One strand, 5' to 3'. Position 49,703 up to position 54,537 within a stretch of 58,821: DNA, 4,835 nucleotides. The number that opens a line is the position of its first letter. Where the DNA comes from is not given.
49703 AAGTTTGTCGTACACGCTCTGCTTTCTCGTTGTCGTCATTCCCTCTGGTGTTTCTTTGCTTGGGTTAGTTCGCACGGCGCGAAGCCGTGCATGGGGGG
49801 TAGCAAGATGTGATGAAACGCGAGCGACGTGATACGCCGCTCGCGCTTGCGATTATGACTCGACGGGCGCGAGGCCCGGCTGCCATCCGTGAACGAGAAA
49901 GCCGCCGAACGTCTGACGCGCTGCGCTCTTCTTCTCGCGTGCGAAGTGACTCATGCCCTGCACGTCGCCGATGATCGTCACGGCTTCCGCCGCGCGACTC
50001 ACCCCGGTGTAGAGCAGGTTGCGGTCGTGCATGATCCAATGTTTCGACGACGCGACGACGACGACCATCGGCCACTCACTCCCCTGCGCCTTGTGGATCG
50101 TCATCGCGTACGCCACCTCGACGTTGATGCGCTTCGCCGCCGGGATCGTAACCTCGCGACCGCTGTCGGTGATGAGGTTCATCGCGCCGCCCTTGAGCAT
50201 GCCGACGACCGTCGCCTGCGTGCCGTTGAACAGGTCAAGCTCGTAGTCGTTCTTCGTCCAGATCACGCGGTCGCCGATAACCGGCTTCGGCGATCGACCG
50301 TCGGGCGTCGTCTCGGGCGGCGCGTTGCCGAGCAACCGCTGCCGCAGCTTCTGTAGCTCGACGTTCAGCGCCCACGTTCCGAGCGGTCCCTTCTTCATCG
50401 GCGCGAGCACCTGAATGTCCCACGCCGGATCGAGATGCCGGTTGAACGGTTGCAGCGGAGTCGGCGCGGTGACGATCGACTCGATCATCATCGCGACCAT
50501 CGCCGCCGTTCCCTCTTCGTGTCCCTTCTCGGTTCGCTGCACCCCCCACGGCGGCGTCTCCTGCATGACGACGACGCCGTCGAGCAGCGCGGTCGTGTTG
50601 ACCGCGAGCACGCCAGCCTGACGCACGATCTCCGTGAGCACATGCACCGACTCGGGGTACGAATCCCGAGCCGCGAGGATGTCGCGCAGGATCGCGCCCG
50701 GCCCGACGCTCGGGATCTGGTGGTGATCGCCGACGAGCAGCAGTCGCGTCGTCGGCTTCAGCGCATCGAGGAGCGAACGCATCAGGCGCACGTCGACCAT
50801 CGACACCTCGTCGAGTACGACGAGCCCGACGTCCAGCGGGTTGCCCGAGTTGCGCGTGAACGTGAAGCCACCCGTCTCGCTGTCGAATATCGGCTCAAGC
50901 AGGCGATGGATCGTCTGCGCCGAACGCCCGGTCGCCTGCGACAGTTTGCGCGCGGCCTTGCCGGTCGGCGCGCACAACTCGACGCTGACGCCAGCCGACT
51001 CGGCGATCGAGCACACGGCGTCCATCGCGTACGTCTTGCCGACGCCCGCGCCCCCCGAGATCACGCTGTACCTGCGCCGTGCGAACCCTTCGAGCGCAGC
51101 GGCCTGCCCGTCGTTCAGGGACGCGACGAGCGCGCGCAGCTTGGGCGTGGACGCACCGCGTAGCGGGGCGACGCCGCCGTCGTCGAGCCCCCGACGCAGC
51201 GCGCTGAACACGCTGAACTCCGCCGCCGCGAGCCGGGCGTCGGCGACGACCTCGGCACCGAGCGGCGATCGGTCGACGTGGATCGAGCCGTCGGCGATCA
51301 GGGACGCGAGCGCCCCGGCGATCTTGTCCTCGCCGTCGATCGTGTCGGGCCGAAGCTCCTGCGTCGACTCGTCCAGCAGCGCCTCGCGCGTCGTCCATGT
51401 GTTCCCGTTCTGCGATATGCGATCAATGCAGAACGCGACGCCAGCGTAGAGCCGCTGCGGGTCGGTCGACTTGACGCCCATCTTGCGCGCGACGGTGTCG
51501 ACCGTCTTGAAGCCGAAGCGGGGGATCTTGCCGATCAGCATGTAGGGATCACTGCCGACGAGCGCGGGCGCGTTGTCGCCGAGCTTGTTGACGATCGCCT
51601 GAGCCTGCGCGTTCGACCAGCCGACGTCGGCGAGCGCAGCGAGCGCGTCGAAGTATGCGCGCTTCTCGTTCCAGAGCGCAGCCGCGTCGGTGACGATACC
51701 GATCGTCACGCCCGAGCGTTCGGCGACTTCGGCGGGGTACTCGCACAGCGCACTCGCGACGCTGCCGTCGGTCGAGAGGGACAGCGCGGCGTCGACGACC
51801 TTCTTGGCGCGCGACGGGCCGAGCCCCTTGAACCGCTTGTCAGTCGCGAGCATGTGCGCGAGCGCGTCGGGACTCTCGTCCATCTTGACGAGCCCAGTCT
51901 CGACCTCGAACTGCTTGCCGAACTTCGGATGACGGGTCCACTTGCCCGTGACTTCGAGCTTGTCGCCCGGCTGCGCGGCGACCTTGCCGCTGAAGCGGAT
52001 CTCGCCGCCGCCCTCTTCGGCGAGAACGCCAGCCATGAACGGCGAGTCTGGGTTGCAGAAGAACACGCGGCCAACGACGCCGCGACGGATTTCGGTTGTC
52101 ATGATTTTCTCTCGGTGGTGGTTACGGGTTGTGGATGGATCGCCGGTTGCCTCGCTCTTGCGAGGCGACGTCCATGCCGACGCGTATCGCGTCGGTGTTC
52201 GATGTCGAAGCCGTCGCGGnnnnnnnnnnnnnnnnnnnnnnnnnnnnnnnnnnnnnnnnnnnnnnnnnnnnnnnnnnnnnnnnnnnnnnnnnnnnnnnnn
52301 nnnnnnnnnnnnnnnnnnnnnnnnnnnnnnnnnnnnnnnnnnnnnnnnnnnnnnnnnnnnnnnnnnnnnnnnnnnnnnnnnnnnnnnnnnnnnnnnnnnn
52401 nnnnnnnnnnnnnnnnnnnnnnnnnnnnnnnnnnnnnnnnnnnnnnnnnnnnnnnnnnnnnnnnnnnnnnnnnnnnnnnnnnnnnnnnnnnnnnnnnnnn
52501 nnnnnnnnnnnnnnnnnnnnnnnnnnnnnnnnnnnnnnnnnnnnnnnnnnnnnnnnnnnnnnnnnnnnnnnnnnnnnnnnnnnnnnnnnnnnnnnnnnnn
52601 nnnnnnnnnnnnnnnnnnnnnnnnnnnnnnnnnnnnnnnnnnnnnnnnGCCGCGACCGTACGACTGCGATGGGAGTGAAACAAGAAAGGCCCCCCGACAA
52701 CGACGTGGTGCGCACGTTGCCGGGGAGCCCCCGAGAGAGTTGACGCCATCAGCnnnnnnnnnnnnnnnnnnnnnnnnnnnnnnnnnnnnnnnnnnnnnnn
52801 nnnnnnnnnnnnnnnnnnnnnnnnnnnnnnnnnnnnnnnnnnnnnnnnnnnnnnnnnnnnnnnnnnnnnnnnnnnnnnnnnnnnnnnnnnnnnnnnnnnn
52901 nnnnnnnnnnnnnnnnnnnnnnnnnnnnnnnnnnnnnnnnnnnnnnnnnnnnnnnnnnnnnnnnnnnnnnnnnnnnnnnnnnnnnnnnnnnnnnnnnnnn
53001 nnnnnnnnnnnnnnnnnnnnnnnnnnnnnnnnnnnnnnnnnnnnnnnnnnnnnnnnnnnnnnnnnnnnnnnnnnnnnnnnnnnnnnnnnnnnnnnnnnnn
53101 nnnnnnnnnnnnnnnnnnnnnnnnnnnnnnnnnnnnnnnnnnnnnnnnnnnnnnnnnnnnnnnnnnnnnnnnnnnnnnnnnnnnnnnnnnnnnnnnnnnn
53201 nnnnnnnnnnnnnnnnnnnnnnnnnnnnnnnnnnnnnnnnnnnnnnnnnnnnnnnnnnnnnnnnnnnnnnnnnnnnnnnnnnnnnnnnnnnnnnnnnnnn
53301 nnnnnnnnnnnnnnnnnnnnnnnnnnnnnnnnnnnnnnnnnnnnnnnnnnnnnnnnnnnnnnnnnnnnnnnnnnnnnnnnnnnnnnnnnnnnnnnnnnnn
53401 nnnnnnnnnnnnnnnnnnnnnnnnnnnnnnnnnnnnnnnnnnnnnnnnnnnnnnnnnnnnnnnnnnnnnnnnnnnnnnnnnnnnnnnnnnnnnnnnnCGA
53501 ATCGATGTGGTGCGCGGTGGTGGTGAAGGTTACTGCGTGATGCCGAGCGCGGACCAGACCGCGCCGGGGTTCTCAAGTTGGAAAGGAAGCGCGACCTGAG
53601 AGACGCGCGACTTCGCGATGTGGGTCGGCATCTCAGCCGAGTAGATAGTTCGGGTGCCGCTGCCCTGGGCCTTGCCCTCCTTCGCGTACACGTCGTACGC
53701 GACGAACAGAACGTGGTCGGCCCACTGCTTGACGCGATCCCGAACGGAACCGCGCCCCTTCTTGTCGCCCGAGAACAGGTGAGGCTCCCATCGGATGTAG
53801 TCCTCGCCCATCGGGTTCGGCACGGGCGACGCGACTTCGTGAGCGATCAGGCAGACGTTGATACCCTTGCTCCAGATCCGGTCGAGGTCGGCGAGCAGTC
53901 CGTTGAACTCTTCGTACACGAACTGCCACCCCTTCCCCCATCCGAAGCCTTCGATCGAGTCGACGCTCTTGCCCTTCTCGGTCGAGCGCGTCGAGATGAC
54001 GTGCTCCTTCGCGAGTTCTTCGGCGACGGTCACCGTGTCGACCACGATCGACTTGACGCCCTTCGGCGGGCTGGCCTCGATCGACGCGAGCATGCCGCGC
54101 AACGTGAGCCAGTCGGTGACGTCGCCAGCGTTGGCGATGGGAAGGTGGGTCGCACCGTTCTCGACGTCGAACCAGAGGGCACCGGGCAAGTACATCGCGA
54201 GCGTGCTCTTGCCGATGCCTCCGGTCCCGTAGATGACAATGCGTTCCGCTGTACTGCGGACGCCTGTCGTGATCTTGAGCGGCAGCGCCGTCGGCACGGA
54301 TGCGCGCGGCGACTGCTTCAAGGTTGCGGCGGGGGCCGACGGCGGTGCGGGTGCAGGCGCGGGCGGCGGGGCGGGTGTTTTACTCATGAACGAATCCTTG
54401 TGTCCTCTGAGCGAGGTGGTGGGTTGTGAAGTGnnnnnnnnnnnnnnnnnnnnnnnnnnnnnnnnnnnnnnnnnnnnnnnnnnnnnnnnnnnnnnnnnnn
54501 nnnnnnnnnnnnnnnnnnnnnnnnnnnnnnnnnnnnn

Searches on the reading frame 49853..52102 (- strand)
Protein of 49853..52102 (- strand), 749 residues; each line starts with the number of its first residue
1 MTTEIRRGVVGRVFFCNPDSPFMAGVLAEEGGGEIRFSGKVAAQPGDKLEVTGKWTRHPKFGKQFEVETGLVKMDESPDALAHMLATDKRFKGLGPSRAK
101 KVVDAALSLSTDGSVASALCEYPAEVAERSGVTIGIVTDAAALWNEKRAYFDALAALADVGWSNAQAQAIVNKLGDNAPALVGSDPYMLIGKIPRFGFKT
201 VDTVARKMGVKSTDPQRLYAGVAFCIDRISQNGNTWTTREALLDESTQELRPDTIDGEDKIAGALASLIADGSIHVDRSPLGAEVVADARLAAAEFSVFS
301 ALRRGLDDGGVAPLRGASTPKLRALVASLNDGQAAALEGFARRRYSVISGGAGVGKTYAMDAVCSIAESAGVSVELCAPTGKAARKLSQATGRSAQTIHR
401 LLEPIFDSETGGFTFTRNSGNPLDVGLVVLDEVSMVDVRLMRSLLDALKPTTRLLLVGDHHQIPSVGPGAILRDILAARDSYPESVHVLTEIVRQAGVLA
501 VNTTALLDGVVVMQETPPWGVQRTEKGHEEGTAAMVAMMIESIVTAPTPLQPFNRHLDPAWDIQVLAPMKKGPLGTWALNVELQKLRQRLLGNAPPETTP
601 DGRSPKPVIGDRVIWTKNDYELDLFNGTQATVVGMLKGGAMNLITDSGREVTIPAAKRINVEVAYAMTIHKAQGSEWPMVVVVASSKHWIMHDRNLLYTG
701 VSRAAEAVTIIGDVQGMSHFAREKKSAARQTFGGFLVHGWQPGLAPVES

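Call 13: search_protein_families(library=phrogs, proteins=[window:49853-52102:-], max_evalue=0.00001)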
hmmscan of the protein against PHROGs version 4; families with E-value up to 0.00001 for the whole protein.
window:49853-52102:- (749 aa): 3 families
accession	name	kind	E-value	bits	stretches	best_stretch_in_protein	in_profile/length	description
phrog_4412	-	DNA, RNA and nucleotide metabolism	2.7e-113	380.8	1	31-732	43-733/743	exonuclease V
phrog_325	-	DNA, RNA and nucleotide metabolism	2.8e-56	192.4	1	328-713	470-869/986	Dda-like helicase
phrog_1967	-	DNA, RNA and nucleotide metabolism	1.1e-07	31.9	0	664-726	605-682/776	DNA helicase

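Call 18: find_related_loci(query=window:49853-52102:-, collection=viral_contigs, flank=10000)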
Query window:49853-52102:- (749 aa) in viral_contigs; peptide patterns used: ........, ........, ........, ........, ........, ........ (x = any residue, [..] = any of these).
120 stretches matched a pattern; 119 encode a relative of the query (tblastn E <= 1e-3); the best 80 are kept; 80 distinct loci.
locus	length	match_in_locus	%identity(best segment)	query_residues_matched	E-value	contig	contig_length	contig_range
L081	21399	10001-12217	59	1-740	0e+0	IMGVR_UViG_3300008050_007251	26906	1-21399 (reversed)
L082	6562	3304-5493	53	8-741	0e+0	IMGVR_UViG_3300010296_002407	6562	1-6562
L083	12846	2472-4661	53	8-741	0e+0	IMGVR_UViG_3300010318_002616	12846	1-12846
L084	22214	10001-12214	62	3-741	0e+0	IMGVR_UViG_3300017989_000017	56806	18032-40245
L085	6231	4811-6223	54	8-479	1e-158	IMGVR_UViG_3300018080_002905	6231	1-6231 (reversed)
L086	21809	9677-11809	38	7-737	3e-134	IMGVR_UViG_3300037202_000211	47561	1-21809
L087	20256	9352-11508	37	2-737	8e-134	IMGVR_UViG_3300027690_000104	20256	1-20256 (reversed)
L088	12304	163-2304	36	7-737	1e-132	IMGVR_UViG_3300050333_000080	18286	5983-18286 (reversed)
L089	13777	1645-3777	38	7-737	3e-132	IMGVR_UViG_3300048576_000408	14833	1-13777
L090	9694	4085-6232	37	7-739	4e-132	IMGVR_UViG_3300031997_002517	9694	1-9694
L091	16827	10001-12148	37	7-739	5e-132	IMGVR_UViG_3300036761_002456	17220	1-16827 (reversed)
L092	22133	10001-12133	38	7-737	6e-132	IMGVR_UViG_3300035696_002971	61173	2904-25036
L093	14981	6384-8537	37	7-742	5e-131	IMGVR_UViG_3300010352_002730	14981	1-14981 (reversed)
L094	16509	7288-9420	37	7-737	3e-131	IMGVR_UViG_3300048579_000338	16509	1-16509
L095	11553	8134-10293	36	7-743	2e-130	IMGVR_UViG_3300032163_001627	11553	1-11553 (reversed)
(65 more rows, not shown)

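Call 69: search_dna_similar(query=window:49853-52102:-, collection=phages, mode=protein, max_rows=15)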
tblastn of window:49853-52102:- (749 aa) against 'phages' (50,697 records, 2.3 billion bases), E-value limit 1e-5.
Records with a match: 1916; places in all: 1919; records where one place covers at least 80% of the query: 30.
Best place of each record, by identity: <60% 1916.
By first word of the organism name: Escherichia 559; Pseudomonas 318; Klebsiella 290; Shigella 79; Acinetobacter 72; Enterobacter 57; Vibrio 51; Enterobacteria 48; Bacillus 38; Salmonella 36; and 65 more.
By host as written in the record: Escherichia coli 253; - 244; Pseudomonas aeruginosa 129; Klebsiella pneumoniae 99; Pseudomonas aeruginosa PAO1 86; Pseudomonas sp. 35; Escherichia coli B 28; Shigella sp. 20; and 451 more.
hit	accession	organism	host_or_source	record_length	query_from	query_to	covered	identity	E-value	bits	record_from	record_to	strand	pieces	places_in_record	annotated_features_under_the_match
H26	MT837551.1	Bacteriophage sp.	human fecal samples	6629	8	713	94%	30.8%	1e-76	275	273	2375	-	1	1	record has no annotation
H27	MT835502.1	Bacteriophage sp.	human fecal samples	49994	2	735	98%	29.2%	2e-70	258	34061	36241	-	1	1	record has no annotation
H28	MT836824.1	Bacteriophage sp.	human fecal samples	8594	1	712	95%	29.5%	2e-65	242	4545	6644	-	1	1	record has no annotation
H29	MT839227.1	Bacteriophage sp.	human fecal samples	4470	4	731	97%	28.6%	4e-64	238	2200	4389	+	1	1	record has no annotation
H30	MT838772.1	Bacteriophage sp.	human fecal samples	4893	8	722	95%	29.0%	2e-66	244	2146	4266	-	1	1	record has no annotation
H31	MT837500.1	Bacteriophage sp.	human fecal samples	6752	4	725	96%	28.6%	3e-68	250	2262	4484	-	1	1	record has no annotation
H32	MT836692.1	Bacteriophage sp.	human fecal samples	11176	8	712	94%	28.7%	5e-59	223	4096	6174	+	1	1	record has no annotation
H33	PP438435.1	Dolichospermum phage Dfl-JY45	Dolichospermum flos-aquae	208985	33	718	92%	29.4%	5e-59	223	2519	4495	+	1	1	hypothetical protein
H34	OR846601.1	Enterococcus phage Efs 1-1-1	Enterococcus faecalis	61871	8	732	97%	27.8%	5e-54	208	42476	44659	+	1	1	record has no annotation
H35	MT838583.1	Bacteriophage sp.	human fecal samples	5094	8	712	94%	28.6%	5e-60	226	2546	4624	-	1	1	record has no annotation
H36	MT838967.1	Bacteriophage sp.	human fecal samples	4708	7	713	94%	28.5%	6e-71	258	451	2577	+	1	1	record has no annotation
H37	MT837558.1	Bacteriophage sp.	human fecal samples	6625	7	682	90%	28.7%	8e-54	207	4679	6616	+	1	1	record has no annotation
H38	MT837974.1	Bacteriophage sp.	human fecal samples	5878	46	731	92%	28.2%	7e-61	228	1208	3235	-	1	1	record has no annotation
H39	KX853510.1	Virus Rctr197k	enrichment culture DAMO/AAA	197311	46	732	79%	32.1%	5e-31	269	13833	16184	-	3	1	recD2_1: ATP-dependent RecD-like DNA helicase-like protein | recD2_2: recombinase-like protein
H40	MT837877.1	Bacteriophage sp.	human fecal samples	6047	48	717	89%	28.2%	3e-51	199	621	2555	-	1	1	record has no annotation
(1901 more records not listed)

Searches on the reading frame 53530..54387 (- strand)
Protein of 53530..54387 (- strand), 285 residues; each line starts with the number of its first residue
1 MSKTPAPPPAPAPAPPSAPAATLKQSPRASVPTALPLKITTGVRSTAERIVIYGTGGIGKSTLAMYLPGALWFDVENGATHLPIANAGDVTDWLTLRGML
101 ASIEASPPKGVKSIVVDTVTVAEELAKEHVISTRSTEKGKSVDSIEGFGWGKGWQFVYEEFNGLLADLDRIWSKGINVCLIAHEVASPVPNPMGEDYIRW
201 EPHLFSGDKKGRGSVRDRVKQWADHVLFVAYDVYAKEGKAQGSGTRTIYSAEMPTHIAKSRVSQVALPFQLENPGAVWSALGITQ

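Call 13: search_protein_families(library=phrogs, proteins=[window:53530-54387:-], max_evalue=0.00001)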
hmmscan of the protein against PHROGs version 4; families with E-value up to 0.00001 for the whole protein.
window:53530-54387:- (285 aa): 2 families
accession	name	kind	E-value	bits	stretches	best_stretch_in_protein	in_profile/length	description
phrog_124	-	DNA, RNA and nucleotide metabolism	1.7e-31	110.9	1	38-274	33-245/382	Sak4-like ssDNA annealing protein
phrog_19299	-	head and packaging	1.3e-10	41.3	1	70-230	402-551/702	terminase large subunit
